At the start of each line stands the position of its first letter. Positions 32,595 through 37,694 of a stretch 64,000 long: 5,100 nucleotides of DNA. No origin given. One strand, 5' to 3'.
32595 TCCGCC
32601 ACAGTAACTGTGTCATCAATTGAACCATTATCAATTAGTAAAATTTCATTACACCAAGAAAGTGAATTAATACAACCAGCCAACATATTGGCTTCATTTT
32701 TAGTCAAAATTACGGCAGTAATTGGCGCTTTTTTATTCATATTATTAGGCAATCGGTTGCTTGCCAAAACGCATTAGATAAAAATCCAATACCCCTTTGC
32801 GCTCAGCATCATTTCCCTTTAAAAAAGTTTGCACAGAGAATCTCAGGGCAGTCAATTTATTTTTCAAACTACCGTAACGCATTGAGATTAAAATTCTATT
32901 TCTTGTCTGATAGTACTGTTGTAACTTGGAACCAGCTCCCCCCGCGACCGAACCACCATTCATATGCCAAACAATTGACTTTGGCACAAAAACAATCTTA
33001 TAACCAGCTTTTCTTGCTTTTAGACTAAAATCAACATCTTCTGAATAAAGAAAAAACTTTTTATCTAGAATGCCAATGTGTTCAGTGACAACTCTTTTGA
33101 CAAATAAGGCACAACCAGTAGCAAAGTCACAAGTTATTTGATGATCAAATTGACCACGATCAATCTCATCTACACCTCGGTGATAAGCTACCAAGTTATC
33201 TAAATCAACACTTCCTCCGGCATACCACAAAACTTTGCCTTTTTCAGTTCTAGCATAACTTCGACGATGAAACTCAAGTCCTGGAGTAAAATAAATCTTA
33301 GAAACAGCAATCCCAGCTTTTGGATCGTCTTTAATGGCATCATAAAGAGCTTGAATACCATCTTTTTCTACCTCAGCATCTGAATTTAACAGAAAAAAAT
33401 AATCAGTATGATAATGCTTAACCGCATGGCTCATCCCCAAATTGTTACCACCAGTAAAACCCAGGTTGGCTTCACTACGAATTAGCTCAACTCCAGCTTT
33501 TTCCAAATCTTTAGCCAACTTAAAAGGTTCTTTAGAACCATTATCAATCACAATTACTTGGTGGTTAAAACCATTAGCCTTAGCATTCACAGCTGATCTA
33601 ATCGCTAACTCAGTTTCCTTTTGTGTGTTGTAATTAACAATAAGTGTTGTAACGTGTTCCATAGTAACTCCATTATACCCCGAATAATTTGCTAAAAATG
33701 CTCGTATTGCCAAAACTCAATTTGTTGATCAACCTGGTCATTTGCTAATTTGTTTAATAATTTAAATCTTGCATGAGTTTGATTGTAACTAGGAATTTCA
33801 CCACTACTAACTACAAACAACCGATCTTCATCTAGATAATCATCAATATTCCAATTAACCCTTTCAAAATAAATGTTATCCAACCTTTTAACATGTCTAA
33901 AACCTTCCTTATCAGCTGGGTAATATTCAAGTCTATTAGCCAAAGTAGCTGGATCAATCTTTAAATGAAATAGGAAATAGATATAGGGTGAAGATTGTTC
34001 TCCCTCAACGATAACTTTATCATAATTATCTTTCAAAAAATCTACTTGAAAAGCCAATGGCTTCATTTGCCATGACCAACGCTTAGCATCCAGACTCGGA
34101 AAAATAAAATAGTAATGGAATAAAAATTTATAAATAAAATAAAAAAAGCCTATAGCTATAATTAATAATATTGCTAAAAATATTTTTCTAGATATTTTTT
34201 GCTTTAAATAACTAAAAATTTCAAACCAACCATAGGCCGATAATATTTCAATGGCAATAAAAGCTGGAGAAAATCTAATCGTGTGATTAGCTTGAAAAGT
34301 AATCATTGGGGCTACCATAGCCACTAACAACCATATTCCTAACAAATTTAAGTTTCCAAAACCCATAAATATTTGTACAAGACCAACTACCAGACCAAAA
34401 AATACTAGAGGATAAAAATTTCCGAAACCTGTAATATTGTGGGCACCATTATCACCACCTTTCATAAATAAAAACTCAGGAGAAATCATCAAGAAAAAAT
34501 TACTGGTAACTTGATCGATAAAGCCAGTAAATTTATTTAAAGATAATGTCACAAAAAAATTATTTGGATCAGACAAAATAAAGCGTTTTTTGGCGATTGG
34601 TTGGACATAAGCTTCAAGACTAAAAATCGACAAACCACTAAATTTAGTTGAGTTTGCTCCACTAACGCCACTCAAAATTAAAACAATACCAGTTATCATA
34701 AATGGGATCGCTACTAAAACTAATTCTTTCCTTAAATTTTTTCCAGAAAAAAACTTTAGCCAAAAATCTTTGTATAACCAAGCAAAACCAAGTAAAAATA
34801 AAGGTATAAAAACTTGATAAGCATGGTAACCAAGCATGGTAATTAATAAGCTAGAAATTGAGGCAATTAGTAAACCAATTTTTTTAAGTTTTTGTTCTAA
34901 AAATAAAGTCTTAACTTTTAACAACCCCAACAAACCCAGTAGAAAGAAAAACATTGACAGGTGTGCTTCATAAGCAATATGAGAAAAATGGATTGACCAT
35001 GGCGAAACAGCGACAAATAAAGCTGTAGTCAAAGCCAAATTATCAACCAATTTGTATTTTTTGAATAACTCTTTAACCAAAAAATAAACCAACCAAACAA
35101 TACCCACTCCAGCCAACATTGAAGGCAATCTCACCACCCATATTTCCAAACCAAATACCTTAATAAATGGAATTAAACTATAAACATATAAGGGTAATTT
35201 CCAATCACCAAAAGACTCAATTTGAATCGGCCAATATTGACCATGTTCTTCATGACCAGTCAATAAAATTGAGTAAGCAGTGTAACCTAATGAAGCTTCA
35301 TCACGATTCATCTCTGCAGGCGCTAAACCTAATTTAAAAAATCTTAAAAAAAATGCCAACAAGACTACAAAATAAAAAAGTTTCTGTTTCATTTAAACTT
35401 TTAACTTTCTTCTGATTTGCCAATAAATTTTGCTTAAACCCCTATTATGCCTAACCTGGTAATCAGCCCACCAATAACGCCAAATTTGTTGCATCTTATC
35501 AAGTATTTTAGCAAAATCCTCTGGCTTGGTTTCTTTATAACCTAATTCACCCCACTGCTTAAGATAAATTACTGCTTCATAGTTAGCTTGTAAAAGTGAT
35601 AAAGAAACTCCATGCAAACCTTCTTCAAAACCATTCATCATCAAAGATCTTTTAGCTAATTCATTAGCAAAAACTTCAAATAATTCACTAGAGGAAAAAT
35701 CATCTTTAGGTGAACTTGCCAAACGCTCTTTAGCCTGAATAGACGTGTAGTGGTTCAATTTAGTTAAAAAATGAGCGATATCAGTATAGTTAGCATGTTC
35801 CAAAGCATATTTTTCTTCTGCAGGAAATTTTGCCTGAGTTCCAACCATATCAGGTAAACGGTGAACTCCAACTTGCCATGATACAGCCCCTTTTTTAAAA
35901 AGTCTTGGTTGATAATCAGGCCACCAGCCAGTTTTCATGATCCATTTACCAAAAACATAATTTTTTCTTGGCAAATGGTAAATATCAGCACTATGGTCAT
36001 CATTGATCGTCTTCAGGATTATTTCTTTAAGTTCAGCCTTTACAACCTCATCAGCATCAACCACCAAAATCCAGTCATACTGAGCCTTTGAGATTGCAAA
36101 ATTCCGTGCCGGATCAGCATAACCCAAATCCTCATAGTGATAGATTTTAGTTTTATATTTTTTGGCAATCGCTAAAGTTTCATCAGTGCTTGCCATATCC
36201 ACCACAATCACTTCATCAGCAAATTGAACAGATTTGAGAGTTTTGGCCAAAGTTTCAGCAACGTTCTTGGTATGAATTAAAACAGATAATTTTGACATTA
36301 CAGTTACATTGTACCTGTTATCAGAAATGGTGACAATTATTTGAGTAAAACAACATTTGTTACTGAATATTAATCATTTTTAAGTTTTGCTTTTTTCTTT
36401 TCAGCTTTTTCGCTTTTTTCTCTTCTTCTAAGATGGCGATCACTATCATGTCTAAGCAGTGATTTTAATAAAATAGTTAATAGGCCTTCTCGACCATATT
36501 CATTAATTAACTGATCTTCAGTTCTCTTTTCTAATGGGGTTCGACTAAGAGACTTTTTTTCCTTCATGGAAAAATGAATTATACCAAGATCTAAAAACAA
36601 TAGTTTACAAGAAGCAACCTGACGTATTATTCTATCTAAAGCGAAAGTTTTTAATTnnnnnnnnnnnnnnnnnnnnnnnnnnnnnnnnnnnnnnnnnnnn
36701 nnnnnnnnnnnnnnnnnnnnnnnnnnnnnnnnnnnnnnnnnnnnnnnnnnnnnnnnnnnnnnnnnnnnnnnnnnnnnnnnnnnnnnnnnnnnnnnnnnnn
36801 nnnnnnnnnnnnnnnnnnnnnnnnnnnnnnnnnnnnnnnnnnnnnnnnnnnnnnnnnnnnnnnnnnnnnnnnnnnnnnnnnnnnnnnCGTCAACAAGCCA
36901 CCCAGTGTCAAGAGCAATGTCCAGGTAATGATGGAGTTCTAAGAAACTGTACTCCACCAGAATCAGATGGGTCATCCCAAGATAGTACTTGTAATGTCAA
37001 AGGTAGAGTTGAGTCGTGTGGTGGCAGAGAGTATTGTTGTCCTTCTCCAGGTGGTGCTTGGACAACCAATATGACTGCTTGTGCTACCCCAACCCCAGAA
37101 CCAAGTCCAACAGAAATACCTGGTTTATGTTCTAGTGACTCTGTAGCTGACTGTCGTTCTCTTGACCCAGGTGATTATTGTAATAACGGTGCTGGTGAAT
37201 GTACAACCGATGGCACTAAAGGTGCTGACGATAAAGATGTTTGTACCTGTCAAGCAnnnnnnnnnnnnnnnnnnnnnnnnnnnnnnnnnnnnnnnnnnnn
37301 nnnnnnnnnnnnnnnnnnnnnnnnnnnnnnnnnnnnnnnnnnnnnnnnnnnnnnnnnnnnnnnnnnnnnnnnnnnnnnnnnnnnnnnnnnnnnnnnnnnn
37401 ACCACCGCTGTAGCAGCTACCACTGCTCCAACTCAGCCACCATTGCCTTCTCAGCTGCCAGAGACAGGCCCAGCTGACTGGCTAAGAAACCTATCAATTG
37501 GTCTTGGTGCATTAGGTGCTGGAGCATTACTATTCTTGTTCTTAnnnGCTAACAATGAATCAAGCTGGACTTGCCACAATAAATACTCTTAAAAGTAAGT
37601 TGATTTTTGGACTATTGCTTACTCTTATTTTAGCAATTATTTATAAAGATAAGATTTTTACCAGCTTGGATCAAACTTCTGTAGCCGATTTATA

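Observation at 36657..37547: LPETG-terminated, Cys-rich surface protein with (A/S)PTT tandem repeats next to the glycosylation machinery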

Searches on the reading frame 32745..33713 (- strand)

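Call 7: search_protein_families(library=pfam, proteins=[window:32745-33713:-], max_evalue=0.01)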
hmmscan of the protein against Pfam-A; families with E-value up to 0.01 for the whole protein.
window:32745-33713:- (322 aa): 5 families
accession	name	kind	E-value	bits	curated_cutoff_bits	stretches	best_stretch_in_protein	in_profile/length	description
PF00535.33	Glycos_transf_2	-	5.8e-15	56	23.3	1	24-165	3-132/168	Glycosyl transferase family 2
PF13641.12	Glyco_tranf_2_3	-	1.4e-11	45.3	27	1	22-269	4-222/230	Glycosyltransferase like family 2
PF13632.12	Glyco_trans_2_3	-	3.3e-06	27.5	27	1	198-249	73-122/198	Glycosyl transferase family group 2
PF17544.7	DUF5460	-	0.0002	21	25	1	8-69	90-149/375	Family of unknown function (DUF5460)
PF13506.12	Glyco_transf_21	-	0.0076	16.2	21.7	0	94-145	22-72/174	Glycosyl transferase family 21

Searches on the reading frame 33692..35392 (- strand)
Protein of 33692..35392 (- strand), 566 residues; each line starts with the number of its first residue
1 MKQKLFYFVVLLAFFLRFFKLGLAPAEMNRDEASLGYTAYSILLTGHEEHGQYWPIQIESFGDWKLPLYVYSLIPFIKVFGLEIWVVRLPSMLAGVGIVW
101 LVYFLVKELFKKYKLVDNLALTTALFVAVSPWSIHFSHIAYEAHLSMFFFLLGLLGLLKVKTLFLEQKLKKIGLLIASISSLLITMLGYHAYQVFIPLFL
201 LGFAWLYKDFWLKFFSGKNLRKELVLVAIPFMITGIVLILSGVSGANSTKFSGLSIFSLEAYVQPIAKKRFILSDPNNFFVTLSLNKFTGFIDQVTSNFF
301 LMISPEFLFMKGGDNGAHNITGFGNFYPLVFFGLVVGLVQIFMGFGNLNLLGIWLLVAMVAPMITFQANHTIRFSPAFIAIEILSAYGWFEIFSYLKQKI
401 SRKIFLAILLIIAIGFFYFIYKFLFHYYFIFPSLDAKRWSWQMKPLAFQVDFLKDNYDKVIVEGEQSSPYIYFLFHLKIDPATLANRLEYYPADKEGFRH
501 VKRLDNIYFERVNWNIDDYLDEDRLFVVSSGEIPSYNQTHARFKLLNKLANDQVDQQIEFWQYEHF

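Call 7: search_protein_families(library=pfam, proteins=[window:33692-35392:-], max_evalue=0.01)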
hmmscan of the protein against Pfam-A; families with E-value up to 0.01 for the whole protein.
window:33692-35392:- (566 aa): 1 family
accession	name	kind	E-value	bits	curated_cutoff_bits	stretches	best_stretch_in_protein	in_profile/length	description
PF13231.12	PMT_2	-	0.00013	22.7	26.1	1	67-160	4-93/160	Dolichyl-phosphate-mannose-protein mannosyltransferase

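Call 79: search_protein_families(library=pfam, max_evalue=1, proteins=[window:33692-35392:-])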
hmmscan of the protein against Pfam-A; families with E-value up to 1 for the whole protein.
window:33692-35392:- (566 aa): 1 family
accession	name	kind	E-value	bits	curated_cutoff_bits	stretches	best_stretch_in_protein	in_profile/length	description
PF13231.12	PMT_2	-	0.00013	22.7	26.1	1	67-160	4-93/160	Dolichyl-phosphate-mannose-protein mannosyltransferase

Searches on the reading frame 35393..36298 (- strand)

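Call 7: search_protein_families(library=pfam, proteins=[window:35393-36298:-], max_evalue=0.01)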
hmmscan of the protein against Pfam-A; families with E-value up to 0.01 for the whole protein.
window:35393-36298:- (301 aa): 3 families
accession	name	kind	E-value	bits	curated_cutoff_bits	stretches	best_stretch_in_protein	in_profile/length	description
PF00535.33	Glycos_transf_2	-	2.5e-20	73.5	23.3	1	5-135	1-143/168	Glycosyl transferase family 2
PF13704.12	Glyco_tranf_2_4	-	5.6e-06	27.2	27.5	1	26-86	18-84/98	Glycosyl transferase family 2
PF10111.15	Glyco_tranf_2_2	-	0.00019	21.5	27.3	1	9-98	9-106/276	Glycosyltransferase like family 2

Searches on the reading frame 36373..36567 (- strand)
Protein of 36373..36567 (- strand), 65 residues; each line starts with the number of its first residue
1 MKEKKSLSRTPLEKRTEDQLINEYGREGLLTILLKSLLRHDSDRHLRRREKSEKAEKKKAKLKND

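Call 79: search_protein_families(library=pfam, max_evalue=1, proteins=[window:36373-36567:-])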
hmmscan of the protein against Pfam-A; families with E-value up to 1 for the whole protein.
seq(65 aa): 0 families

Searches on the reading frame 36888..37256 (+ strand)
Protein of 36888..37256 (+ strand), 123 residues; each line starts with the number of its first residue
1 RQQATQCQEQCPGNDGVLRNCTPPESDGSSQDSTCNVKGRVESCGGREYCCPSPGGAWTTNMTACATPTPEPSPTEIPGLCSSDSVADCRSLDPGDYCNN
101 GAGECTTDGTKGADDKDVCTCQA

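Call 58: predict_structure(alignment_id=A4)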
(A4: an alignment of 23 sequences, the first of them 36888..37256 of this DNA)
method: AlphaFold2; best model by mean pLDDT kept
length: 123 residues; sequences in the alignment: 23
mean_pLDDT: 74.1   pTM: 0.41
mean pLDDT of the five models: 74.1, 71.1, 70.8, 64.9, 63.1
residues with pLDDT >= 90: 0; 70-90: 89; 50-70: 27; < 50: 7
segments of 3 or more residues with pLDDT < 50: 1-4
pLDDT, mean of each block of 10 residues (from residue 1): 57 80 65 84 86 86 69 55 73 76 79 80 71
secondary structure, 60 per line:
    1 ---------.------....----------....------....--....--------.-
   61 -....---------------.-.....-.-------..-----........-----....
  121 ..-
elements in order: E17-20 E31-34 E41-44 E47-50 H62-65 H83-87 E104-111 E117-122

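Call 68: fold_search(model_id=the predicted structure, library=pdb)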
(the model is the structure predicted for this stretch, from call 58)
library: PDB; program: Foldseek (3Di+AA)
matches with E <= 10: 7; with E <= 0.001: 0
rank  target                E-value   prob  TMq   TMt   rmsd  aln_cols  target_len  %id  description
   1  8y7x_B                3.5e+00  0.03  0.15  0.03   9.5        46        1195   26  Structure of HCoV-HKU1A spike in the functionally anchored-3up conformation with 3TMPRSS2 (released 2024-07-17)
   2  8opn_A                5.5e+00  0.03  0.15  0.03   9.3        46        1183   28  Human Coronavirus HKU1 spike glycoprotein in complex with an alpha2,8-linked 9-O-acetylated disialoside (1-up state) (released 2023-08-02)
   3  6st5                  7.2e+00  0.02  0.12  0.02   5.9        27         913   15  crystal structure of LicM2 (released 2022-08-10)
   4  8y6v_I                7.6e+00  0.07  0.15  0.47   2.3        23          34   17  Near-atomic structure of icosahedrally averaged jumbo bacteriophage PhiKZ capsid (released 2024-08-14)
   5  7xhs                  8.2e+00  0.03  0.13  0.16   1.9        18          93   28  Crystal structure of CipA crystal produced by cell-free protein synthesis (released 2023-02-01)
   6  5eqn_A                8.7e+00  0.01  0.15  0.08  12.1        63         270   14  Structure of phosphonate hydroxylase (released 2016-05-18)
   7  3lgv_I                9.9e+00  0.02  0.18  0.13   5.1        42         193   14  H198P mutant of the DegS-deltaPDZ protease (released 2010-08-25)

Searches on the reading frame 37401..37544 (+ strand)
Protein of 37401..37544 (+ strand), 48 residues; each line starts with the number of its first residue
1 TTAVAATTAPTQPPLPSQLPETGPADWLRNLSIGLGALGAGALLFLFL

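Call 27: find_homologous_proteins(query=window:37419-37544:+, max_evalue=0.1)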
Query seq(42 aa): no candidate shares three 5-residue words with the query. No homologue found.

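Call 55: search_protein_representatives(protein=window:37422-37544:+)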
Query: 41 residues. Proteins with E-value up to 0.001 (for the whole library): 48; up to 1e-10: 1; up to 1e-30: 0. The best 48 are listed.
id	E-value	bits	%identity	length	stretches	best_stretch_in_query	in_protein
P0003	3.0e-14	67.0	90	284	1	2-41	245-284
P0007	5.9e-10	53.8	77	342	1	3-41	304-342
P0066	5.4e-09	50.9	74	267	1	4-41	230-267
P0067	1.4e-08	49.6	74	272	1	4-41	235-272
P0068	4.7e-08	48.0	67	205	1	3-41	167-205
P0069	7.9e-08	47.3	68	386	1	2-41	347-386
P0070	1.6e-07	46.4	71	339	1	4-41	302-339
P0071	1.9e-07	46.1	65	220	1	2-41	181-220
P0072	2.6e-07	45.7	68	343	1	2-41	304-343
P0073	3.9e-07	45.2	68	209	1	1-41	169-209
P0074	4.8e-07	44.9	68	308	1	2-41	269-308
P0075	4.9e-07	44.8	62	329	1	3-41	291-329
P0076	1.1e-06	43.8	69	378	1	3-41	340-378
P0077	1.5e-06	43.4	62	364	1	2-41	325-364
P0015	1.8e-06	43.1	71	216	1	7-41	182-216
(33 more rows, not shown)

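Call 57: search_protein_families(library=ncbifam, max_evalue=10, proteins=[window:37401-37544:+])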
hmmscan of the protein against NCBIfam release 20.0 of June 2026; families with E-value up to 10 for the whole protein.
seq(48 aa): 1 family
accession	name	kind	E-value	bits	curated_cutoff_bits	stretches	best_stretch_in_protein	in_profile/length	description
TIGR01167.1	LPXTG_anchor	domain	3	8.7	15.9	1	18-46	1-29/34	LPXTG cell wall anchor domain-containing protein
